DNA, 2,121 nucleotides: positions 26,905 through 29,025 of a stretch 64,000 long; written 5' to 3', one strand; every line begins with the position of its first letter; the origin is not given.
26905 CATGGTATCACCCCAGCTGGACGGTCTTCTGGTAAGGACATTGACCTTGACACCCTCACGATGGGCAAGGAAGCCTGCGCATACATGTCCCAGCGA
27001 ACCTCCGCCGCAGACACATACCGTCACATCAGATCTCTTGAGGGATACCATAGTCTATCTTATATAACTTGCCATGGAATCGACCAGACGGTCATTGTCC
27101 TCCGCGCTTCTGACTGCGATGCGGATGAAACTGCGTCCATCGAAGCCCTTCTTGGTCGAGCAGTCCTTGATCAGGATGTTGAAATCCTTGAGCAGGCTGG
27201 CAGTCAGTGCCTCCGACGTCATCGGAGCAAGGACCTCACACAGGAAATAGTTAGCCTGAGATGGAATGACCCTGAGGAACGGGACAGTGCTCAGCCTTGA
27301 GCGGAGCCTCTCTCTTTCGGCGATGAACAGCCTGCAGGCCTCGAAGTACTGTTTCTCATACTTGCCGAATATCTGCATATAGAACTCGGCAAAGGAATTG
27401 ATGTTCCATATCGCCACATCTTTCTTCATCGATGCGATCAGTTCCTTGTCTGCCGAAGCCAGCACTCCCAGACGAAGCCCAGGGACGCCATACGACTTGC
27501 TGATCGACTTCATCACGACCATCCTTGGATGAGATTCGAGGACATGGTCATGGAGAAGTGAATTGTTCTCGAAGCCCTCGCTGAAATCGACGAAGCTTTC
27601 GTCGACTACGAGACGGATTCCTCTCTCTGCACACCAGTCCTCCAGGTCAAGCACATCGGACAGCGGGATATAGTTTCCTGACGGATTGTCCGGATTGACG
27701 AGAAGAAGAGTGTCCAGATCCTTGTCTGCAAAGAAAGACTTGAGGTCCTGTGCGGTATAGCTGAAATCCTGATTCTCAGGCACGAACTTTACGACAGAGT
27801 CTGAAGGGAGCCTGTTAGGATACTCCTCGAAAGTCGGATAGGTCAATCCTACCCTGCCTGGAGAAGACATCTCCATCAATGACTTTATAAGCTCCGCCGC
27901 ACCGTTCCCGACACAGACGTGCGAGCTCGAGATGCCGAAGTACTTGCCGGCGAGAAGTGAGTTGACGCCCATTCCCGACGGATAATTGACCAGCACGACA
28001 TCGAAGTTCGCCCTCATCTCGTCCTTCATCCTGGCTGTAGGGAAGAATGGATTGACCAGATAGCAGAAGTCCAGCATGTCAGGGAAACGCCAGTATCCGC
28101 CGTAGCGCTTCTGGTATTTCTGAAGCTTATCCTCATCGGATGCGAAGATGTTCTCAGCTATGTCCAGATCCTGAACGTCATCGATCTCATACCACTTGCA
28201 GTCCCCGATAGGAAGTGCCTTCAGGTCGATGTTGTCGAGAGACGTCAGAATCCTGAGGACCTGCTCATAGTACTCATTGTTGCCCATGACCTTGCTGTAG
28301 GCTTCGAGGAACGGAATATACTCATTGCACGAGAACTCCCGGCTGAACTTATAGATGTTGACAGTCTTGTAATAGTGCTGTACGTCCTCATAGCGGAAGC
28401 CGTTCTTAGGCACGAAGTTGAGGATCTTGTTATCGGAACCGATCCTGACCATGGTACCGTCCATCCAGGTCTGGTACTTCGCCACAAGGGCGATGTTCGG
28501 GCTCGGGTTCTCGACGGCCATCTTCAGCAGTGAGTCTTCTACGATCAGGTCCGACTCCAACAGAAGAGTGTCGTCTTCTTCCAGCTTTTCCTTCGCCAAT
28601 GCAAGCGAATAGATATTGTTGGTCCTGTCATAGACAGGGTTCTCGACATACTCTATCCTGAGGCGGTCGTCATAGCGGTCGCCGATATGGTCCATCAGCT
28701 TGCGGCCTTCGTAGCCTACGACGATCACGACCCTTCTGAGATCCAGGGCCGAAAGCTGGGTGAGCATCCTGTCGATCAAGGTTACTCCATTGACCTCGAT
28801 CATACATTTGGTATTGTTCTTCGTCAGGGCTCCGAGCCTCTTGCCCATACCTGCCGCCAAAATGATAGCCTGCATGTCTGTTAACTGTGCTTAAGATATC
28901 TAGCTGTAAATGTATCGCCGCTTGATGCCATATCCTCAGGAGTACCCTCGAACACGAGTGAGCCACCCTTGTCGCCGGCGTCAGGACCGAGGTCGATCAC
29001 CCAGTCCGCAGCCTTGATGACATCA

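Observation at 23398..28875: Compact phospho-glycan decoration module lacking any glycosyltransferase, flippase or polymerase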

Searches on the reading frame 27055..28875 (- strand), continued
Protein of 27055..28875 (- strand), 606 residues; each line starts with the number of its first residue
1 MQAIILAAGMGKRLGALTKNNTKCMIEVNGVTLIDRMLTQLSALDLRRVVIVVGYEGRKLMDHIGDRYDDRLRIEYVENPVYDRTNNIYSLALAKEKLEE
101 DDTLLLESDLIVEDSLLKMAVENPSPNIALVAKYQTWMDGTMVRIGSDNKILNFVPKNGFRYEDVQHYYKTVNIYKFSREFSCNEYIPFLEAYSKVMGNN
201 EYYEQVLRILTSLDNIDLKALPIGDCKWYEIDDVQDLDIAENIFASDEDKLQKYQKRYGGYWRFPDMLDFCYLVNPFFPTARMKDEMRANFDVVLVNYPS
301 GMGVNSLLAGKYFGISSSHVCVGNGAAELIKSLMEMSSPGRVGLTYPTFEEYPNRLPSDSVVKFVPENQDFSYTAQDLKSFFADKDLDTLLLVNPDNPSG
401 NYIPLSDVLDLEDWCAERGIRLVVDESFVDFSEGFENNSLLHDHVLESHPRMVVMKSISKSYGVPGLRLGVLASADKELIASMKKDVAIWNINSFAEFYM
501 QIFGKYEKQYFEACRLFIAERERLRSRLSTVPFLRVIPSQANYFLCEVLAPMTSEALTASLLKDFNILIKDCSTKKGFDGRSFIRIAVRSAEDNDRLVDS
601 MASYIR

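Call 62: search_solved_structures(query=L020:11838-12785:+, max_evalue=0.001, show_alignments=2)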
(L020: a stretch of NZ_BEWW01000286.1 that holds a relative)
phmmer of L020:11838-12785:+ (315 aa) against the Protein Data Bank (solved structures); distinct sequences matched with E-value up to 0.001: 12.
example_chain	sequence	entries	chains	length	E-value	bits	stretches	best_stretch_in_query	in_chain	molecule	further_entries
6t3e_A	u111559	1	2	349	2.1e-13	53.4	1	3-203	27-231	DELTA1-pyrroline-2-carboxylate reductase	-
1omo_A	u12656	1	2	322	1.4e-10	44.1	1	7-140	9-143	alanine dehydrogenase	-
1vll_A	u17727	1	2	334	1.5e-10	44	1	7-140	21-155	alanine dehydrogenase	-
5yu0_A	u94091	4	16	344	4e-10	42.6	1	74-197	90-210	Lysine cyclodeaminase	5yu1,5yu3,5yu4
5gzi_B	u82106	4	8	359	4.3e-10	42.5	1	74-197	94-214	Lysine cyclodeaminase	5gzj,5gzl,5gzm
4bv8_A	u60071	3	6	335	4.1e-08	36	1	74-295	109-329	THIOMORPHOLINE-CARBOXYLATE DEHYDROGENASE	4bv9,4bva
4m54_A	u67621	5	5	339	5.5e-08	35.6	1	79-298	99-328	Putative ornithine cyclodeaminase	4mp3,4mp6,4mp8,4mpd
7rbp_A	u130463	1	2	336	7.7e-08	35.1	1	13-295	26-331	Ornithine cyclodeaminase/mu-crystallin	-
3hdj_A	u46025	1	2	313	2.4e-07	33.5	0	12-137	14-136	Probable ornithine cyclodeaminase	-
8j1c_A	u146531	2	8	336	1.5e-06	30.8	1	38-296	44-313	Ornithine cyclodeaminase family protein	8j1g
6rqa_A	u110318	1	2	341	1.8e-06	30.6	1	81-298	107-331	iminosuccinate reductase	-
2i99_A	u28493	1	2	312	4.7e-06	29.2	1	74-294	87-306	Mu-crystallin homolog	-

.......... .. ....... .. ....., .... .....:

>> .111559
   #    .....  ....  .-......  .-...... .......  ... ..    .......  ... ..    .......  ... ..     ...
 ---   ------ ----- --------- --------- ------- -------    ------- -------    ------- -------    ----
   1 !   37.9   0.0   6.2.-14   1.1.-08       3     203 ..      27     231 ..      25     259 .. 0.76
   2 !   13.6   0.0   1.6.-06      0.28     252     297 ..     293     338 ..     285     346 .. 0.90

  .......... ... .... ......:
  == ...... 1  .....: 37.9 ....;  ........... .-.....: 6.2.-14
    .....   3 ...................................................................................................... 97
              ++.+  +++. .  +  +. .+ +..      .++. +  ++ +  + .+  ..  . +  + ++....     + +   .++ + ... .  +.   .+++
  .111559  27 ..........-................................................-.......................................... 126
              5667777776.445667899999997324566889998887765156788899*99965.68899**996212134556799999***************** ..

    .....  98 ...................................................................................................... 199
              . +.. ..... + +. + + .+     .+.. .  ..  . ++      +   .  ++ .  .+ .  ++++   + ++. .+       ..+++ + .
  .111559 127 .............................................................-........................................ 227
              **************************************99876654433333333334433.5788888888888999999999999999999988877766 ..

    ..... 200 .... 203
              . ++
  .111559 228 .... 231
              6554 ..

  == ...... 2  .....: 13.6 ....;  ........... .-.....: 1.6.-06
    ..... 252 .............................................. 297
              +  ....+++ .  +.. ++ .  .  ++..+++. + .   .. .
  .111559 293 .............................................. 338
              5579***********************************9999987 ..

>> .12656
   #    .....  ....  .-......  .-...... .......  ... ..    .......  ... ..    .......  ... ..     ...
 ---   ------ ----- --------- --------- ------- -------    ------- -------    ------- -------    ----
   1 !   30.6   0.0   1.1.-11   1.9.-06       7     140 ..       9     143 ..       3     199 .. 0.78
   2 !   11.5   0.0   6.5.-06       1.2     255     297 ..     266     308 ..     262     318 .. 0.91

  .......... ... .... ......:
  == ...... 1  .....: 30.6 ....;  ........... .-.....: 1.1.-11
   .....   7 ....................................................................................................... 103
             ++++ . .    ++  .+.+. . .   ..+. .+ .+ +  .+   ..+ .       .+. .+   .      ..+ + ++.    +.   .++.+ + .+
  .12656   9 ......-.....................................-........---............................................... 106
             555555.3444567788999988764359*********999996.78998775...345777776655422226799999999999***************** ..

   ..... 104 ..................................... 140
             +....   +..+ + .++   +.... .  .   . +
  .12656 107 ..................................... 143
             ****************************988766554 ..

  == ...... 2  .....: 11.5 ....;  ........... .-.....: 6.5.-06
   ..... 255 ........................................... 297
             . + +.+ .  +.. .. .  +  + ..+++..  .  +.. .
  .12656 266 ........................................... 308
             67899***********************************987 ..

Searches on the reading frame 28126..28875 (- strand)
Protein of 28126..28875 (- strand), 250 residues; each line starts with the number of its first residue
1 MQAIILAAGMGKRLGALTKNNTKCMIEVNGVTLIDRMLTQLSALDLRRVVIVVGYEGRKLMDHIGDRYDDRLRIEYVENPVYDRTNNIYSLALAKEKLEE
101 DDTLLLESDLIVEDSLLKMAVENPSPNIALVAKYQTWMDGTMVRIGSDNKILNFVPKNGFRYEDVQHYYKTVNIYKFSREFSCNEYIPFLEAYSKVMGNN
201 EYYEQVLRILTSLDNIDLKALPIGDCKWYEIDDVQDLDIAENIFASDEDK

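Call 84: search_solved_structures(query=window:28126-28875:-, max_evalue=0.00001, show_alignments=3)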
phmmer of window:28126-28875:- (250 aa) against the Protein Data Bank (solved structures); distinct sequences matched with E-value up to 0.00001: 4.
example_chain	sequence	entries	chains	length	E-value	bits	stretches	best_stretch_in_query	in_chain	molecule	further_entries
1jyk_A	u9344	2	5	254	3.2e-12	49.7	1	2-101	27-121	CTP:phosphocholine Cytidylyltransferase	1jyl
6pd1_A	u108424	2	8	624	5e-10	42.5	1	2-243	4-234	Nucleotidyl transferase/aminotransferase, class V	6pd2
4jd0_A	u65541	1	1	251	1.7e-07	34.3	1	2-197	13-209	Nucleotidyl transferase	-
4y7t_A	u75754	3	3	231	4e-07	33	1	1-77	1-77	Nucleotidyl transferase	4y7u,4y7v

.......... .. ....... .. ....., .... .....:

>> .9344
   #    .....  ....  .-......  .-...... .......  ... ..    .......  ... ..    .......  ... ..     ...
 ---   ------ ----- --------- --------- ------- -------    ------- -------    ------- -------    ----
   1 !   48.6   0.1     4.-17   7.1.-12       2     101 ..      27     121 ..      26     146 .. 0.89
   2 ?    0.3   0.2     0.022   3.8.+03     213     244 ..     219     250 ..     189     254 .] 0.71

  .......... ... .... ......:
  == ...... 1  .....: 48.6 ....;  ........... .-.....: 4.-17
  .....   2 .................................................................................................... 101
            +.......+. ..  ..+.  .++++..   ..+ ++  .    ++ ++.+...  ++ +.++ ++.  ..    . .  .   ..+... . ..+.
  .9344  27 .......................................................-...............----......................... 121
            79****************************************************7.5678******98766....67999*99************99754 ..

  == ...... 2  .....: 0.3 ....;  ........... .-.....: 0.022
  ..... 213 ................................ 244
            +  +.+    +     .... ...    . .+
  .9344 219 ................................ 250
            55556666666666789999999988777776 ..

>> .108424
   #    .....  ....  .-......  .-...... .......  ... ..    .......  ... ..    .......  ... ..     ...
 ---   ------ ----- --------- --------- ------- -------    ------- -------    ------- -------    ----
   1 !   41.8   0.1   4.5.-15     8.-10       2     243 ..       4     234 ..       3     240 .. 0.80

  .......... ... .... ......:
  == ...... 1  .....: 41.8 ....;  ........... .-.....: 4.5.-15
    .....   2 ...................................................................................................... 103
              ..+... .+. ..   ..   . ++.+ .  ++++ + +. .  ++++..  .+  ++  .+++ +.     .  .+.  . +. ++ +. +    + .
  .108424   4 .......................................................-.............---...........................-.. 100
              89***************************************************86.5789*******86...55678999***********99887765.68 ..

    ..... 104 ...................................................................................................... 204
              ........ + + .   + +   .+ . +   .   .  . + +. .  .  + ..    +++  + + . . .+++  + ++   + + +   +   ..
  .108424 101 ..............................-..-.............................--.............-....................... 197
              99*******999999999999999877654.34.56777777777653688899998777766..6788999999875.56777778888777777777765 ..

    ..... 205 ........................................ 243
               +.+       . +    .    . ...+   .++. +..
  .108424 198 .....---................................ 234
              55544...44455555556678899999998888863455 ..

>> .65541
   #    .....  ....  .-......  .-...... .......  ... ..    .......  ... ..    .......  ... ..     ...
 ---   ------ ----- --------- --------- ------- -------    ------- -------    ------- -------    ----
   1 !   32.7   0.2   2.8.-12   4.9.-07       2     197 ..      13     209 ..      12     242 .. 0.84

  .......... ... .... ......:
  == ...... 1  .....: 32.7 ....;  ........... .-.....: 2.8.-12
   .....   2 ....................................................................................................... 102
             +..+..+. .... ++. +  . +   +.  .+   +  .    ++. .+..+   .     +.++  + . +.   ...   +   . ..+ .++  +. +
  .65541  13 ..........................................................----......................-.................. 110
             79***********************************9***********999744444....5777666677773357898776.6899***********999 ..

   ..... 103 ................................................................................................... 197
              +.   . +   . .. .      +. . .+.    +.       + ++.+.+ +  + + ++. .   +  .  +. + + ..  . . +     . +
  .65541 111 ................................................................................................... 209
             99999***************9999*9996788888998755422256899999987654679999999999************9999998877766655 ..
